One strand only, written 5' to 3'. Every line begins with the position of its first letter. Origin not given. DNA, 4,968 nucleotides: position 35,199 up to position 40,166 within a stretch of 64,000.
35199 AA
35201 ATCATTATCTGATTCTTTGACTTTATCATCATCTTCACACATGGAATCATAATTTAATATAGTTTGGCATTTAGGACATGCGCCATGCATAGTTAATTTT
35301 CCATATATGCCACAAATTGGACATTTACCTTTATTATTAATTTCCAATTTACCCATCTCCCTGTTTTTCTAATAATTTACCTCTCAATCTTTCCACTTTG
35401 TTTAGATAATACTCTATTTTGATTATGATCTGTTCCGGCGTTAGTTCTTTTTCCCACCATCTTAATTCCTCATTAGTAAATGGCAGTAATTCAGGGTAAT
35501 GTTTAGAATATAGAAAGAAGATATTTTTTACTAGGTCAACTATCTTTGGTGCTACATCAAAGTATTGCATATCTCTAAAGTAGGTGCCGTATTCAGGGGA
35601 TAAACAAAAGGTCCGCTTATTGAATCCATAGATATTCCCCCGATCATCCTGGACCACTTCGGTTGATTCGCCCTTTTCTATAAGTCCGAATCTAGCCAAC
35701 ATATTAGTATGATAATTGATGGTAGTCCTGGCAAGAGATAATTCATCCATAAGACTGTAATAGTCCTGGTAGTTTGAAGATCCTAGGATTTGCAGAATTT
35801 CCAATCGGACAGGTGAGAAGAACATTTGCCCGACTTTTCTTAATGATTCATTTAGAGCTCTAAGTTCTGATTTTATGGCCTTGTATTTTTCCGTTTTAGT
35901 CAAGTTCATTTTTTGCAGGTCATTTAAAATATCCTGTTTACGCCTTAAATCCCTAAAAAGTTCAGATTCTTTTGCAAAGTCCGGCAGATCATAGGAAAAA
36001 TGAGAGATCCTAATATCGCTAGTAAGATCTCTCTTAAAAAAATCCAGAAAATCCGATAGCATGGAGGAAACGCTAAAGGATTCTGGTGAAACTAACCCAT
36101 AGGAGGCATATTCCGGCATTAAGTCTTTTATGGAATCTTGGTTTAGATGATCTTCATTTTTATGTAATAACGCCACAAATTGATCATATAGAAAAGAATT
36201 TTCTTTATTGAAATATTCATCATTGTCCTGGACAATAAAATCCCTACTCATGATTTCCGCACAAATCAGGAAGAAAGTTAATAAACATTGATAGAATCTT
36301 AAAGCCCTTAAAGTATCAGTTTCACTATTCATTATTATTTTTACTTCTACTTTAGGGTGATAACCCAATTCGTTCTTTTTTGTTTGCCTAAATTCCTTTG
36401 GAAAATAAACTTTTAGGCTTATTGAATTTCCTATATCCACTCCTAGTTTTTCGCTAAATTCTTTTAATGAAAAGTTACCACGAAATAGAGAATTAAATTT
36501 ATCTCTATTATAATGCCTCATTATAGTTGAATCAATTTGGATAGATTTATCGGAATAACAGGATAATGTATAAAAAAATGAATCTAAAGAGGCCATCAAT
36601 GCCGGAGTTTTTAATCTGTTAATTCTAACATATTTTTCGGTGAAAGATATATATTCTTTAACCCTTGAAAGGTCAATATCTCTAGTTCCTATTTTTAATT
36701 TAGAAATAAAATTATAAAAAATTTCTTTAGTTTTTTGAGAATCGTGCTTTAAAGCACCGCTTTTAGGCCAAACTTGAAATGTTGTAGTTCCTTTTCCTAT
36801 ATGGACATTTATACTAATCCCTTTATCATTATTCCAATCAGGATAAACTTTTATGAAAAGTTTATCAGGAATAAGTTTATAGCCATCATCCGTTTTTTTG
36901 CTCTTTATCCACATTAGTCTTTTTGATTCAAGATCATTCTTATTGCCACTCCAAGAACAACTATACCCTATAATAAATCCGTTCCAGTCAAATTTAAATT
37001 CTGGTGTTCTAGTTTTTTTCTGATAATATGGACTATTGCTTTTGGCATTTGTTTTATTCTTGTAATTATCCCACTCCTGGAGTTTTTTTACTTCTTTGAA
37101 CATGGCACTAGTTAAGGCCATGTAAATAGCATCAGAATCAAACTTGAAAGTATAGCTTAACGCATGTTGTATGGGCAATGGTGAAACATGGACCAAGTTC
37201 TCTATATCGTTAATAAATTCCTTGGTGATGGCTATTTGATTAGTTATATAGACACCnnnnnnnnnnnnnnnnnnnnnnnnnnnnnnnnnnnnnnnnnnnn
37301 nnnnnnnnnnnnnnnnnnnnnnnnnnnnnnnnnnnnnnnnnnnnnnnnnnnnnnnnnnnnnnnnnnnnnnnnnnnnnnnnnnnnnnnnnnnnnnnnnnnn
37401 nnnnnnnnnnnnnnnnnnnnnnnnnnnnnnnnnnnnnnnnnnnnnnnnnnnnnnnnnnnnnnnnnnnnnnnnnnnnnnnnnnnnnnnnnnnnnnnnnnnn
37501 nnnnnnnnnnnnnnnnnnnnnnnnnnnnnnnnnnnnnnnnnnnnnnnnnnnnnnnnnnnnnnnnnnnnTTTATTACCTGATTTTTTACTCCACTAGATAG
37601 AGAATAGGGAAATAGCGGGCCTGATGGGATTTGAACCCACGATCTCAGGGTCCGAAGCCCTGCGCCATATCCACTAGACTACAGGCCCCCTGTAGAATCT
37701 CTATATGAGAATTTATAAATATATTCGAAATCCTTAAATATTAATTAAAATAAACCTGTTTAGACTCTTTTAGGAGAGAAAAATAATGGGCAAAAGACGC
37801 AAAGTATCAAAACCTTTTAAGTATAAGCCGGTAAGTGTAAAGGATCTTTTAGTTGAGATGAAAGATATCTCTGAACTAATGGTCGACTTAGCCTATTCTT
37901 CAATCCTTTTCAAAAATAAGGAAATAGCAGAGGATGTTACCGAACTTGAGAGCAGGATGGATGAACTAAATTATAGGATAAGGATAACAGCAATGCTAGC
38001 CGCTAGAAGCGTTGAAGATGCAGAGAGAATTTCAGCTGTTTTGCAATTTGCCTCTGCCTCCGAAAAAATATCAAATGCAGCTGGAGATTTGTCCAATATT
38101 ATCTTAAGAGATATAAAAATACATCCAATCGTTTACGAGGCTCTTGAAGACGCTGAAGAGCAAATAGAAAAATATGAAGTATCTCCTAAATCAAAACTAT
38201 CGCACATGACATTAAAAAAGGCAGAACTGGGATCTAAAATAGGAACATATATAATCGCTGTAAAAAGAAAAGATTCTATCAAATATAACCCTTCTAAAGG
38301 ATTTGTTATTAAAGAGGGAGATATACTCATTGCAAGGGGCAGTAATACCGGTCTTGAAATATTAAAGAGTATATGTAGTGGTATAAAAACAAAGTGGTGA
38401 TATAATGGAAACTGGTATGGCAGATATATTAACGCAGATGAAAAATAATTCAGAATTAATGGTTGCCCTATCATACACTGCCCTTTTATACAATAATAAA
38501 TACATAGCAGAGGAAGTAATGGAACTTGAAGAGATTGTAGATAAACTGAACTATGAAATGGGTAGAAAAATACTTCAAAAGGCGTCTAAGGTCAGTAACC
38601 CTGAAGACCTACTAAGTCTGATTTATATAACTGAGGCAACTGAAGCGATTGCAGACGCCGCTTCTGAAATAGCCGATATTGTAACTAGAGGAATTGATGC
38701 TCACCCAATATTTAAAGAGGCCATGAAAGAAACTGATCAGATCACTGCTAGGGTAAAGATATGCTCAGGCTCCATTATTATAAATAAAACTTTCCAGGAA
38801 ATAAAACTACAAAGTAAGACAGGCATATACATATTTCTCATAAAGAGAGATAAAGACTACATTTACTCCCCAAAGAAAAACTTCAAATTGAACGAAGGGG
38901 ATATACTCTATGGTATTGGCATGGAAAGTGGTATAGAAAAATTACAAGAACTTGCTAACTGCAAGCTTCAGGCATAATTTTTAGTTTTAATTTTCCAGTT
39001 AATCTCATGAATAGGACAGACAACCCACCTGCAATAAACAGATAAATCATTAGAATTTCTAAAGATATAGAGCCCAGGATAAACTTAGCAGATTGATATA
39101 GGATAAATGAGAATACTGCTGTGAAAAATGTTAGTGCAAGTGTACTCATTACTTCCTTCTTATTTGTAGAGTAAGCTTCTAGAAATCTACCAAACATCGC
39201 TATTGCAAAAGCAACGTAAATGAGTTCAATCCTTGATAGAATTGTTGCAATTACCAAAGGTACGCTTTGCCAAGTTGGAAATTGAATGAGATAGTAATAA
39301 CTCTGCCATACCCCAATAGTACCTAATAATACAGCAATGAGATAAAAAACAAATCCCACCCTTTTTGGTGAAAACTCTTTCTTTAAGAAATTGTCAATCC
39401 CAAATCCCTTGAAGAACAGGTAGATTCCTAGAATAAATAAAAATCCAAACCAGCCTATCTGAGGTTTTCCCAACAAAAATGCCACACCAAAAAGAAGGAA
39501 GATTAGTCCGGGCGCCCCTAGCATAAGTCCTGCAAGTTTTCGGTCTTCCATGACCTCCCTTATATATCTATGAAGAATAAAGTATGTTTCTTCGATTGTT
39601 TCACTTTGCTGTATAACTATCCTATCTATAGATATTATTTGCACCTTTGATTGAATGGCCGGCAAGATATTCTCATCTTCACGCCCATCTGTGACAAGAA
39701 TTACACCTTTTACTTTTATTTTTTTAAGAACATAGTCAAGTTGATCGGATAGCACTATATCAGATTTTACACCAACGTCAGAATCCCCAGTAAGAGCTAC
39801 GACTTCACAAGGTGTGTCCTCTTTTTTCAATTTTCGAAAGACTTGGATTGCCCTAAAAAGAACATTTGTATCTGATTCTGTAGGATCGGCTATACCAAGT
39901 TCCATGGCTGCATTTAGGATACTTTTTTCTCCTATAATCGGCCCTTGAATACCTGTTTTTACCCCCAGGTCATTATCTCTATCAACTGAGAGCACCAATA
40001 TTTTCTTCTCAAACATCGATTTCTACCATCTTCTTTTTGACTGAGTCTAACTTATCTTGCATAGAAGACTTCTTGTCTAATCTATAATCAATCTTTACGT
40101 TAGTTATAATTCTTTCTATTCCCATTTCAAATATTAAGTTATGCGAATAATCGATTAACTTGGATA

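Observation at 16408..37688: Integrated virus-like element of about 21 kb at the 3' end of tRNA-Arg(UCG), with no recognisable capsid, packaging or replication genes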

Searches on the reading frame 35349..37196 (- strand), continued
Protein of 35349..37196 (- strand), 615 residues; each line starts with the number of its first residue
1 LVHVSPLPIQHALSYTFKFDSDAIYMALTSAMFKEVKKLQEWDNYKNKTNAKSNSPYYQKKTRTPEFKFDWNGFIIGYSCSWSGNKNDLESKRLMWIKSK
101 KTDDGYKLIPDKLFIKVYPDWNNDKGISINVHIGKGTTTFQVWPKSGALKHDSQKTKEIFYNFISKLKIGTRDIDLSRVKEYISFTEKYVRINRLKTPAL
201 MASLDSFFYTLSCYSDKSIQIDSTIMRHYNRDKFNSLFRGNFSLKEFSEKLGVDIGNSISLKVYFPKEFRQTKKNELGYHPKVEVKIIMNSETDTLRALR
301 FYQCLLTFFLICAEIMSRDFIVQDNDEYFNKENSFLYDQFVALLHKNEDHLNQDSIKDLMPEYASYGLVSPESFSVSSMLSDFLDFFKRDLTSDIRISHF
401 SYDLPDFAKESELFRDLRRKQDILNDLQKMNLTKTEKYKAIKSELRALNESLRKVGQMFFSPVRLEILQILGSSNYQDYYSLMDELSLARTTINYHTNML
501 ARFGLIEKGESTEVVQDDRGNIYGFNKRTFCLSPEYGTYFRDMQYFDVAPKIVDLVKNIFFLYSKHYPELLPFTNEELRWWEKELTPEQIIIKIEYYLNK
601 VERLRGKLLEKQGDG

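Call 121: find_encoding_contigs(protein=P0174, flank=10000, max_places=3)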
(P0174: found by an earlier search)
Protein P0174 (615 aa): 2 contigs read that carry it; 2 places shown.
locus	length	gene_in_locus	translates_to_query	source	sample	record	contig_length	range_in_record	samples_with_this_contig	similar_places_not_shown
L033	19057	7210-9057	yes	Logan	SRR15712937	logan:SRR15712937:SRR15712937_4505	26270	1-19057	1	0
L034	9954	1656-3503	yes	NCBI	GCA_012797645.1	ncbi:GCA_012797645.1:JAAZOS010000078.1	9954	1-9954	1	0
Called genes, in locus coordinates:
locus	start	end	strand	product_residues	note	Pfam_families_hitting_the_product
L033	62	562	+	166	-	-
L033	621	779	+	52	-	-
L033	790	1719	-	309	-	PF14257:DUF4349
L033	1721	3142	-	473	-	PF02254:TrkA_N, PF01368:DHH, PF02272:DHHA1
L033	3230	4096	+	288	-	-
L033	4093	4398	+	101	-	PF01910:Thiamine_BP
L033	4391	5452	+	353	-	PF04123:DUF373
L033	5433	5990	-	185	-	PF01895:PhoU, PF02080:TrkA_C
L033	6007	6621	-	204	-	PF01895:PhoU, PF02080:TrkA_C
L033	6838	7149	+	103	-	-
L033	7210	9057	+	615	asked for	PF25227:DUF7845 (faint)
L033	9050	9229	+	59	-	-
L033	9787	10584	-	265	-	PF00589:Phage_integrase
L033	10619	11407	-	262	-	-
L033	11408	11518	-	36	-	-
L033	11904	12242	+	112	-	-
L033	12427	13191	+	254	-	-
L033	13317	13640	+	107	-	-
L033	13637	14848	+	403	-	-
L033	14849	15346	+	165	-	-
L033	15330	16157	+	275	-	-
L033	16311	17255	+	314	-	PF05707:Zot (weak)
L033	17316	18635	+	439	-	-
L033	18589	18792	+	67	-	-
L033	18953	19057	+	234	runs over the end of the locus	-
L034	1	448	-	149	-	PF01895:PhoU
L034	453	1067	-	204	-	PF01895:PhoU, PF02080:TrkA_C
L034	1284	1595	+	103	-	-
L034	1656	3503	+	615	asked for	PF25227:DUF7845 (faint)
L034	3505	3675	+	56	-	-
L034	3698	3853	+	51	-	-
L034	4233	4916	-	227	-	PF00589:Phage_integrase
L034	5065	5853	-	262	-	-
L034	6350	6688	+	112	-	-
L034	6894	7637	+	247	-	-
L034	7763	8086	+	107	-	-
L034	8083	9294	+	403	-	-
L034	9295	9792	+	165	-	-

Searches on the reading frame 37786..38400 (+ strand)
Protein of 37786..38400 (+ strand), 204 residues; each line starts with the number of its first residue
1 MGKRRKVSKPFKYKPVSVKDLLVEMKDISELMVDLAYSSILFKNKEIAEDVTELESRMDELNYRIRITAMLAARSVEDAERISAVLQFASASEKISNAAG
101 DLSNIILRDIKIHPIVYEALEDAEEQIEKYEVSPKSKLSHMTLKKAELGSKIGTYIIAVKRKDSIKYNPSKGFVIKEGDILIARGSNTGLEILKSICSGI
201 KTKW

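Call 9: search_protein_families(library=pfam, max_evalue=0.1, proteins=[window:37786-38400:+])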
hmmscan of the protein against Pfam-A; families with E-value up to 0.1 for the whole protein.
window:37786-38400:+ (204 aa): 2 families
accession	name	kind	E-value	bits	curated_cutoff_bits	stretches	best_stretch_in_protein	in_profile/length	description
PF01895.24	PhoU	-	2.9e-09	37.6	23.5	1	22-104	1-87/89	PhoU domain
PF02080.26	TrkA_C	-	1.4e-08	34.9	27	1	130-191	4-64/71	TrkA-C domain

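Call 11: find_encoding_contigs(protein=window:37786-38400:+, flank=10000, max_places=10)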
Protein window:37786-38400:+ (204 aa): 1 contig read that carries it; 1 place shown.
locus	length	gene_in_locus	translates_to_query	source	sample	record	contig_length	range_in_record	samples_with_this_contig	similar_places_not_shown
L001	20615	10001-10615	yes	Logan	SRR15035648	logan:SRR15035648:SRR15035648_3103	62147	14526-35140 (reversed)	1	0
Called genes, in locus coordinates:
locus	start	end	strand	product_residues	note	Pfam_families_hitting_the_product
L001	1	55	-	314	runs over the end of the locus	PF05707:Zot (weak)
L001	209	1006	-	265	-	-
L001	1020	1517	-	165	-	-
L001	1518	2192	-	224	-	-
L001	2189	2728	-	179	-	-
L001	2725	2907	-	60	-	-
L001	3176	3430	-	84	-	-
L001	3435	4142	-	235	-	-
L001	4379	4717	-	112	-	-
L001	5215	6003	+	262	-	-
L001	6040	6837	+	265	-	PF00589:Phage_integrase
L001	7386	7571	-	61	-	-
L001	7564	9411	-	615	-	PF25227:DUF7845 (faint)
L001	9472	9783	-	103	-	-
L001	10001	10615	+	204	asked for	PF01895:PhoU, PF02080:TrkA_C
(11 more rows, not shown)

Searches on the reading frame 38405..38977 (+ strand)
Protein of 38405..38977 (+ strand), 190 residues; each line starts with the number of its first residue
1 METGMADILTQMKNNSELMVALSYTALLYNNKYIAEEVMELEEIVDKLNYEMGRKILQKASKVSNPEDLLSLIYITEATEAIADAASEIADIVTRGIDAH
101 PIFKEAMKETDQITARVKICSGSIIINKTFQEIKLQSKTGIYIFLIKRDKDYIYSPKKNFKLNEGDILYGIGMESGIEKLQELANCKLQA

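Call 9: search_protein_families(library=pfam, max_evalue=0.1, proteins=[window:38405-38977:+])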
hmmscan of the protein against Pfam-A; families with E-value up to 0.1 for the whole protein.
window:38405-38977:+ (190 aa): 6 families
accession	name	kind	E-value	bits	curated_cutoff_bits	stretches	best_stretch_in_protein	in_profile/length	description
PF01895.24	PhoU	-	6.5e-13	49.3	23.5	1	9-93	1-89/89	PhoU domain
PF02080.26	TrkA_C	-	7.2e-11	42.3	27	1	116-183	3-69/71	TrkA-C domain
PF01865.21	PhoU_div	-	0.00018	21.4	24.4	1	30-92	148-207/214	Protein of unknown function DUF47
PF05055.17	DUF677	-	0.013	14.9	29.1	1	35-134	30-130/336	Protein of unknown function (DUF677)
PF14850.11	Pro_dh-DNA_bdg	-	0.042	14.8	27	0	7-62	47-102/112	DNA-binding domain of Proline dehydrogenase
PF25483.1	DUF7906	-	0.052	13.8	27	1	82-159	59-134/215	Domain of unknown function (DUF7906)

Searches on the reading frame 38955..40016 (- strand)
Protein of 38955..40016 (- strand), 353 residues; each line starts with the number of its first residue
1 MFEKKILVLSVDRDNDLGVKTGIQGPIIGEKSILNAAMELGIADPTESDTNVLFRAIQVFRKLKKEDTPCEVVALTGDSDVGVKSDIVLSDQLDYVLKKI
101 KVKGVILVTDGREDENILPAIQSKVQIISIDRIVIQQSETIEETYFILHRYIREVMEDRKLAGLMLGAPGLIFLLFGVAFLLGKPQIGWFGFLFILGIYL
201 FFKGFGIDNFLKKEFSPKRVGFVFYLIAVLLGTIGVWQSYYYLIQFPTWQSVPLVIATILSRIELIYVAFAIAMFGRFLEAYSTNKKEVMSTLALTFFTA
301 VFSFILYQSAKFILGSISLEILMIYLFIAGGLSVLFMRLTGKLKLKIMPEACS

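Call 9: search_protein_families(library=pfam, max_evalue=0.1, proteins=[window:38955-40016:-])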
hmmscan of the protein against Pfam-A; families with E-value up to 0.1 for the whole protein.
window:38955-40016:- (353 aa): 1 family
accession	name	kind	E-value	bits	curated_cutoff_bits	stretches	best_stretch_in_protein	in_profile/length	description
PF04123.18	DUF373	-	6.6e-92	308.9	28.3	1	5-328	1-329/335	Domain of unknown function (DUF373)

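Call 12: find_related_loci(query=window:38955-40016:-, collection=genome_contigs, flank=10000)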
Query window:38955-40016:- (353 aa) in genome_contigs; peptide patterns used: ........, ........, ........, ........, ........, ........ (x = any residue, [..] = any of these).
118 stretches matched a pattern; 11 encode a relative of the query (tblastn E <= 1e-3); 11 distinct loci.
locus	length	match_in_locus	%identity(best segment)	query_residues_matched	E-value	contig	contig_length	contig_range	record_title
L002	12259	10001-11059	97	1-353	0e+0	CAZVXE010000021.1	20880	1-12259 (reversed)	MAG TPA_asm: uncultured Thermococci archaeon isolate binchicken_co257_23 genome assembly, contig: NODE_2911_length_20880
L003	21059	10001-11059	96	1-353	0e+0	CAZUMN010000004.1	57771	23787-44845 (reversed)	MAG TPA_asm: uncultured Thermococci archaeon isolate SRP263991_co4_129 genome assembly, contig: NODE_446_length_57771_co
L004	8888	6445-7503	93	1-353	0e+0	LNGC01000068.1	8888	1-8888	MAG: Candidatus Methanofastidiosum methylothiophilum isolate U1lsi0528_Bin055 AMQ22_contig000068, whole genome shotgun s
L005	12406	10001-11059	92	1-353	0e+0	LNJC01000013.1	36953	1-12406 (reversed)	MAG: Candidatus Methanofastidiosum methylothiophilum isolate BMIXfssc0709_Meth_Bin006 APG12_contig000013, whole genome s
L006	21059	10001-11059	93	1-353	0e+0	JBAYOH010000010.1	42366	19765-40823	MAG: Methanofastidiosum sp. isolate SO_2016_LW2_109 scaffold01452_LW138R_2016, whole genome shotgun sequence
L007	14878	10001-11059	89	1-353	0e+0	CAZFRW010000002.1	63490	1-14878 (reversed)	MAG TPA_asm: uncultured Thermococci archaeon isolate binchicken_co27_253 genome assembly, contig: NODE_747_length_63490_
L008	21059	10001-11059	89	1-353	0e+0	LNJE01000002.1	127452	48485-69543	MAG: Candidatus Methanofastidiosum methylothiophilum isolate ADurb1213_Bin02801 APG09_contig000002, whole genome shotgun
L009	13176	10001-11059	90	1-353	0e+0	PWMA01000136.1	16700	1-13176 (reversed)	MAG: Candidatus Methanofastidiosia archaeon isolate CSSed10_256R1 CS-Sed10-C6960, whole genome shotgun sequence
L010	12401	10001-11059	90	1-353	0e+0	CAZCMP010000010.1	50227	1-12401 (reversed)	MAG TPA_asm: uncultured Thermococci archaeon isolate binchicken_co43_47 genome assembly, contig: NODE_898_length_50227_c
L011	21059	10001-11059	88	1-353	0e+0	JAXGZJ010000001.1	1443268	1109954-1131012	MAG: Methanofastidiosum sp. isolate AnMBR.bin534 bin534_1, whole genome shotgun sequence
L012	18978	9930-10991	82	1-353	0e+0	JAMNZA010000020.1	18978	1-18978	MAG: Methanobacteriota archaeon isolate Bin_39 Bin_39_scaffold_2546, whole genome shotgun sequence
